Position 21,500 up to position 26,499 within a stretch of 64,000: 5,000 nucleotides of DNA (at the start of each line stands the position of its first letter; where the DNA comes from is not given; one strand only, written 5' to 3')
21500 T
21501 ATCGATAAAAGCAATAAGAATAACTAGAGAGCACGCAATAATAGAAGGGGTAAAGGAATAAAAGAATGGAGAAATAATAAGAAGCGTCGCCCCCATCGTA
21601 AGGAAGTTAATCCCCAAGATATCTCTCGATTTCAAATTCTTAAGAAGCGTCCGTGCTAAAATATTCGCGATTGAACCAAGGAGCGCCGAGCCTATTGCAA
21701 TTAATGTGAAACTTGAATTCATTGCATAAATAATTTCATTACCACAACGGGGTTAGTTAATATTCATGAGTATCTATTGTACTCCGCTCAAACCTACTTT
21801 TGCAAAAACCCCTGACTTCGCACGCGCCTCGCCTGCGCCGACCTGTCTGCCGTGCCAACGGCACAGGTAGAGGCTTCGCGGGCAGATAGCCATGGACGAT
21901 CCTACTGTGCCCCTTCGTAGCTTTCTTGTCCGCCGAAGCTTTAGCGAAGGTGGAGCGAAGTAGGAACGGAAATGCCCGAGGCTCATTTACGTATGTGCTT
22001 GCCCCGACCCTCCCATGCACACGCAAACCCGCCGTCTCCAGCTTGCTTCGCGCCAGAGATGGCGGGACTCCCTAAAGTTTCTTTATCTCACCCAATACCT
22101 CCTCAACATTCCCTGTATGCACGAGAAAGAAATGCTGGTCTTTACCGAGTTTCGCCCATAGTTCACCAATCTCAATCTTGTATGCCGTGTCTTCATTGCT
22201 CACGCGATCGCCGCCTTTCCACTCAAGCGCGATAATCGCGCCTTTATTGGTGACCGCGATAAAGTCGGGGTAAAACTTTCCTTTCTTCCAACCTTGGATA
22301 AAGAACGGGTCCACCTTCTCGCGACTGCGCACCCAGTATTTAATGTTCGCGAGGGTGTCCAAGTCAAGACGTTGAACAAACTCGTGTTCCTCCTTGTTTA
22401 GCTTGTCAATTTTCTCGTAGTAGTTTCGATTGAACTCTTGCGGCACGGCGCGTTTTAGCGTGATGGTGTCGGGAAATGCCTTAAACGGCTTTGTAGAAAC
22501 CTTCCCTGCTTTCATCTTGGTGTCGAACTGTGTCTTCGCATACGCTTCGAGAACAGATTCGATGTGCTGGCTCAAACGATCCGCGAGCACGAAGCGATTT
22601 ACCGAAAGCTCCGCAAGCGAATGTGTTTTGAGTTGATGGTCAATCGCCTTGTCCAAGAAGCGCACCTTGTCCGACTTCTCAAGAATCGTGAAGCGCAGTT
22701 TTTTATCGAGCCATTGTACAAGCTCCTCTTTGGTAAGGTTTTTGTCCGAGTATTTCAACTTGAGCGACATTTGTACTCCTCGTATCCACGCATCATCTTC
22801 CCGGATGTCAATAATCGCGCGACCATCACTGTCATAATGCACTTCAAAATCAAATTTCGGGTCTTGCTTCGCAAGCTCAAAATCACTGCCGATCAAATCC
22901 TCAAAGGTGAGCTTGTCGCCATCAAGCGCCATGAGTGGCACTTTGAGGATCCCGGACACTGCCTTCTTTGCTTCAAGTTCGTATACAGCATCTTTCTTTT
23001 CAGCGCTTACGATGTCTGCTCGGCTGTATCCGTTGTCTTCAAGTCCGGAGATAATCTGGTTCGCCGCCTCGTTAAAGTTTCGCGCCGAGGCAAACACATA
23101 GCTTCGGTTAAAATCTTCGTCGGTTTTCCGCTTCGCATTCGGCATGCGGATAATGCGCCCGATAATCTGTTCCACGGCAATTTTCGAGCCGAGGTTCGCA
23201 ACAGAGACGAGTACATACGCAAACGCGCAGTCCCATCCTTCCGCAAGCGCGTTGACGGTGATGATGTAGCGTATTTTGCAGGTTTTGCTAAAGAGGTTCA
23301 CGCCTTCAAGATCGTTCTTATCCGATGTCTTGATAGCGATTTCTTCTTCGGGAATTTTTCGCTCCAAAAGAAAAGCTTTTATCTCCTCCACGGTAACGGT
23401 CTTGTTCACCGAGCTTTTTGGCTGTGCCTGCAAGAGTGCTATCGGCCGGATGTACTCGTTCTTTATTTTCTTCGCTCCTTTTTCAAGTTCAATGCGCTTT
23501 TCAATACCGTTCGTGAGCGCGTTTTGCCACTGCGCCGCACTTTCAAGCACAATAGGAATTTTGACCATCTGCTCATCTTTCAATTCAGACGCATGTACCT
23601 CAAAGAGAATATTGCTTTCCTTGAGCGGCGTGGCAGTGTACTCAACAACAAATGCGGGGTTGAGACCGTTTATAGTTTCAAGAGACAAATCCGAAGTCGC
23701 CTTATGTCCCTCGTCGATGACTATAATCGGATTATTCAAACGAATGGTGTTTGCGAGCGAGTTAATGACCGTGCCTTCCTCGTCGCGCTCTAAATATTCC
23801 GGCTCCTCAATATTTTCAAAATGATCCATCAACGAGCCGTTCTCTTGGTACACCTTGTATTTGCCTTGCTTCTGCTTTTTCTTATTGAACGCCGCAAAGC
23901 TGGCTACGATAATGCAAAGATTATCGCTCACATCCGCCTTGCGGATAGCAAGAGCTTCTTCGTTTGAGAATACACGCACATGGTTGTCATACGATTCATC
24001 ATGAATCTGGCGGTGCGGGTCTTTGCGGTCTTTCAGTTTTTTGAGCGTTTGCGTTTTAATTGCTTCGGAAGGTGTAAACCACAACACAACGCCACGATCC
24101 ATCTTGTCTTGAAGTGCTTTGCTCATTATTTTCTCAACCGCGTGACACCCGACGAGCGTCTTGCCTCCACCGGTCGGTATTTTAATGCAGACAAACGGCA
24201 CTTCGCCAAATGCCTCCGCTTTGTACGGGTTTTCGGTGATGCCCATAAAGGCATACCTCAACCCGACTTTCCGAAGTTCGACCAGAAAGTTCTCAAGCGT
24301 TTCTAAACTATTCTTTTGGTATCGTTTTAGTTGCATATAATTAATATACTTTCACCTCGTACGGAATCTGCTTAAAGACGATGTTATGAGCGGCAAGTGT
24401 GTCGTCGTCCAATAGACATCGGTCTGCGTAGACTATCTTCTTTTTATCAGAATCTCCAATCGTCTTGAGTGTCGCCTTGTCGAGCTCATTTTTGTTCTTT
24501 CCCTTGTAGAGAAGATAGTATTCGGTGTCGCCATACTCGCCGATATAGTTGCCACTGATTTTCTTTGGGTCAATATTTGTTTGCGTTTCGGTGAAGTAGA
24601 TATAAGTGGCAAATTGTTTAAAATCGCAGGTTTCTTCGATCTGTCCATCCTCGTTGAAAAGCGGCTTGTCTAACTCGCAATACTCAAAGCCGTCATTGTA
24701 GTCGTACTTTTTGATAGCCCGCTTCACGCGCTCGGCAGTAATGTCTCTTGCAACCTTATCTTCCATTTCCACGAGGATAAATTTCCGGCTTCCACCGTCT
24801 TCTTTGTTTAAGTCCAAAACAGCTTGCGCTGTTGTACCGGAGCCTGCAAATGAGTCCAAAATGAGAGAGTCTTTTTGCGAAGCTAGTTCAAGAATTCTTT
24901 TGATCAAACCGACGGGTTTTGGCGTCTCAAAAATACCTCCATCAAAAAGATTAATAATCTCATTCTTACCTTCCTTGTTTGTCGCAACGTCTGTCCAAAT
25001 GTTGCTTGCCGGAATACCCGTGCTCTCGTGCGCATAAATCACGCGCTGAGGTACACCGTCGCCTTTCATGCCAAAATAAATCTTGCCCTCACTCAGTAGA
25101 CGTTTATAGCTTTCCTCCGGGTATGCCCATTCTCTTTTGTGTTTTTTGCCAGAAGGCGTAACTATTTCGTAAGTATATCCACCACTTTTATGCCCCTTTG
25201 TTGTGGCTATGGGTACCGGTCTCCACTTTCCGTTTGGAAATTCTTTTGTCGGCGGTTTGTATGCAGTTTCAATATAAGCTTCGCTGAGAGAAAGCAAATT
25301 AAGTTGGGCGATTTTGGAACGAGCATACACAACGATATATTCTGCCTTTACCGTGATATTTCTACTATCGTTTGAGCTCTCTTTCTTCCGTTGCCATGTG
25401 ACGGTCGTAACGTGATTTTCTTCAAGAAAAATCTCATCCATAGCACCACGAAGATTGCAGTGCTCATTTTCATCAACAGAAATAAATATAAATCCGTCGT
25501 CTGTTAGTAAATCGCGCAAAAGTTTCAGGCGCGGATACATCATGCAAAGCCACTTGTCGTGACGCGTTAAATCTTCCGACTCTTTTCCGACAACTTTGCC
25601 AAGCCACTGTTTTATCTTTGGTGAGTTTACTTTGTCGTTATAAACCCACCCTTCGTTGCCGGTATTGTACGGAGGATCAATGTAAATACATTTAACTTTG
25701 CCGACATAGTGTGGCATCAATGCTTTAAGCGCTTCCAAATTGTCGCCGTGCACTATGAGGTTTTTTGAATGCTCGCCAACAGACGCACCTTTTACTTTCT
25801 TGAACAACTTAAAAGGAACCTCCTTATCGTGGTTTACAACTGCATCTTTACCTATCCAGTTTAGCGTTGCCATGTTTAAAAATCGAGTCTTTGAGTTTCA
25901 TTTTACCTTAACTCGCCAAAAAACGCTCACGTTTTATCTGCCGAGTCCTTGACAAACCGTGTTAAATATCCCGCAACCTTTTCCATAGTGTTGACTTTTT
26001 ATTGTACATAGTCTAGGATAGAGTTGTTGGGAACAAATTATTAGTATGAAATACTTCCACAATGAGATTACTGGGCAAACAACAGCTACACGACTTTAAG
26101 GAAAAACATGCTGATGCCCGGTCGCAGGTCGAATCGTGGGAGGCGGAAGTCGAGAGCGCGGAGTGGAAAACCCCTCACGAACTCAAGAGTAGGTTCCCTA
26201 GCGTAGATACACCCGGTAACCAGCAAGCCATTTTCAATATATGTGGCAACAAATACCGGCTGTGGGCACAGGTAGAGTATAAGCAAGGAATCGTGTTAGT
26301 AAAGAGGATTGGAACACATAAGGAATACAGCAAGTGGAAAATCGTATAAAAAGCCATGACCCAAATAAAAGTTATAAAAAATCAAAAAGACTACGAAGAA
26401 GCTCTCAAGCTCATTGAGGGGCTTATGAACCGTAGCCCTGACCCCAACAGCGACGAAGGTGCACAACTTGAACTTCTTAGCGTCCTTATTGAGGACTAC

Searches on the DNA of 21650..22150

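Call 82: search_rna_families(source=window, start=21650, end=22150, threshold=evalue, max_evalue=1)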
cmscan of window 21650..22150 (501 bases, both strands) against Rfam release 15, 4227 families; matches with E-value up to 1: 1.
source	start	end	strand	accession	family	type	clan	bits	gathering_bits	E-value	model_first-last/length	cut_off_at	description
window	21843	22084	-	RF02042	HOTTIP_3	Gene; lncRNA;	-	9.1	50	0.67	101-353/353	no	HOXA transcript at the distal tip, conserved region 3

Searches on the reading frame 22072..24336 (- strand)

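Call 3: search_protein_families(library=pfam, proteins=[window:22072-24336:-], max_evalue=0.01)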
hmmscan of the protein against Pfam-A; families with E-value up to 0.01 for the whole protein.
window:22072-24336:- (754 aa): 3 families
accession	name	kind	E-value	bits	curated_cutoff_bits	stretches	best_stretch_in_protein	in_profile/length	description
PF04851.21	ResIII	-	6.8e-14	52.5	22.5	1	2-237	3-162/164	Type III restriction enzyme, res subunit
PF00270.35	DEAD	-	5.2e-05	23.5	26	1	49-117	17-81/167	DEAD/DEAH box helicase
PF00271.37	Helicase_C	-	0.0028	18.4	23.5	1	312-398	24-109/110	Helicase conserved C-terminal domain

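Call 4: search_protein_families(library=ncbifam, proteins=[window:22072-24336:-], max_evalue=0.01)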
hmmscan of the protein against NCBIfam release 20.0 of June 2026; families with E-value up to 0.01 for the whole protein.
window:22072-24336:- (754 aa): 1 family
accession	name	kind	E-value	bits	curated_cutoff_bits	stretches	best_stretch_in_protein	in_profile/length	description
NF046055.1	restr_BPTD_3080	equivalog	8.5e-11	40.5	800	1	354-723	573-934/970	BPTD_3080 family restriction endonuclease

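Call 5: search_protein_families(library=padloc, proteins=[window:22072-24336:-], max_evalue=0.01)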
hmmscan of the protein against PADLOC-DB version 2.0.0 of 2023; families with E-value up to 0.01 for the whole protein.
window:22072-24336:- (754 aa): 4 families
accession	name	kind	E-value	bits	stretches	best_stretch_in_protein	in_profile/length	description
PDLC03650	REase_III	-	1.8e-97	325.8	2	2-435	3-458/898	Type III restriction enzyme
PDLC03653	REase_III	-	2.5e-82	275.4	3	189-439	247-510/883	Type III restriction enzyme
PDLC03648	REase_III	-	7.3e-12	42.2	1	356-422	312-377/871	Type III restriction enzyme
PDLC03647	REase_III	-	2.3e-10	37.3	1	53-277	92-284/989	Type III restriction enzyme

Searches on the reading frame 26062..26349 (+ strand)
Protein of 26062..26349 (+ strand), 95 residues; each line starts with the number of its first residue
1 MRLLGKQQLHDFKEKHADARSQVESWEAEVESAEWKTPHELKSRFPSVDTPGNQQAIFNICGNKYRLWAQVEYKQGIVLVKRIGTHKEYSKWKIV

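Call 3: search_protein_families(library=pfam, proteins=[window:26062-26349:+], max_evalue=0.01)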
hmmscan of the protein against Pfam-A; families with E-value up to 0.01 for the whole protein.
window:26062-26349:+ (95 aa): 1 family
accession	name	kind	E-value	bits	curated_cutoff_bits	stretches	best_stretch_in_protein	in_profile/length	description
PF09907.15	HigB_toxin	-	1.4e-25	89.8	27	1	20-91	2-73/74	HigB_toxin, RelE-like toxic component of a toxin-antitoxin system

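Call 4: search_protein_families(library=ncbifam, proteins=[window:26062-26349:+], max_evalue=0.01)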
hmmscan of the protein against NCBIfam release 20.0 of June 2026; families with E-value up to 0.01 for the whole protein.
window:26062-26349:+ (95 aa): 0 families

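Call 5: search_protein_families(library=padloc, proteins=[window:26062-26349:+], max_evalue=0.01)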
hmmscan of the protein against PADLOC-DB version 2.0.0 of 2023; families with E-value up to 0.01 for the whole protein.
window:26062-26349:+ (95 aa): 4 families
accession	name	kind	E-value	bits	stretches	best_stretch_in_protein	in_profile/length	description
PDLC03981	PD-Lambda-2_A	-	3.9e-38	127.9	1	1-93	1-93/94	-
PDLC03979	PD-Lambda-2_A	-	8.3e-31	104.6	1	1-92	1-92/97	-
PDLC03978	PD-Lambda-2_A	-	9e-22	75.2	1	1-84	1-84/87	-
PDLC03980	PD-Lambda-2_A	-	3.5e-12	44.8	1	1-84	3-86/92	-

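Call 33: search_solved_structures(query=window:26062-26349:+, max_evalue=1, show_alignments=1)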
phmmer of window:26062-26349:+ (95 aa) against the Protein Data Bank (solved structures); distinct sequences matched with E-value up to 1: 4.
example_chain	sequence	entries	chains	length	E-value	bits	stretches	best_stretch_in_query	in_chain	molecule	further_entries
5ycl_B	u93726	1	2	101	1.3e-07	35.1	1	1-91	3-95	mRNA interferase HigB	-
5ifg_A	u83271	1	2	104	1.4e-07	34.9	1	1-91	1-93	mRNA interferase HigB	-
6kml_A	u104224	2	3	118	2.2e-07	34.4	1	1-91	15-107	mRNA interferase toxin HigB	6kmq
1jr8_A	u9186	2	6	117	0.25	14.9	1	28-68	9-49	Erv2 PROTEIN, mitochondrial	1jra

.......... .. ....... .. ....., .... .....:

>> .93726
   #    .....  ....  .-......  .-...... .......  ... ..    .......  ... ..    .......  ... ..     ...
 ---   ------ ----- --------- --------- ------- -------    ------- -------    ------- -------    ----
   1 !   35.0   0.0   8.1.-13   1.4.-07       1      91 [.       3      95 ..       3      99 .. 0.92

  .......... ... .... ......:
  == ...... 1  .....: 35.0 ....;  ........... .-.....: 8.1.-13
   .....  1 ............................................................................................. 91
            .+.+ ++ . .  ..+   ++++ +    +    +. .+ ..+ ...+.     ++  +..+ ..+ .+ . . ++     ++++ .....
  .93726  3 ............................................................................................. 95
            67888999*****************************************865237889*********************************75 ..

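Call 68: search_protein_families(library=phrogs, proteins=[window:26062-26349:+], max_evalue=0.001)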
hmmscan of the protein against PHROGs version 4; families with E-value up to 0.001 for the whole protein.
window:26062-26349:+ (95 aa): 1 family
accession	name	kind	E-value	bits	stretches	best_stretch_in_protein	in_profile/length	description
phrog_5734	-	unknown function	2.2e-32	112.6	1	1-93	1-93/97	-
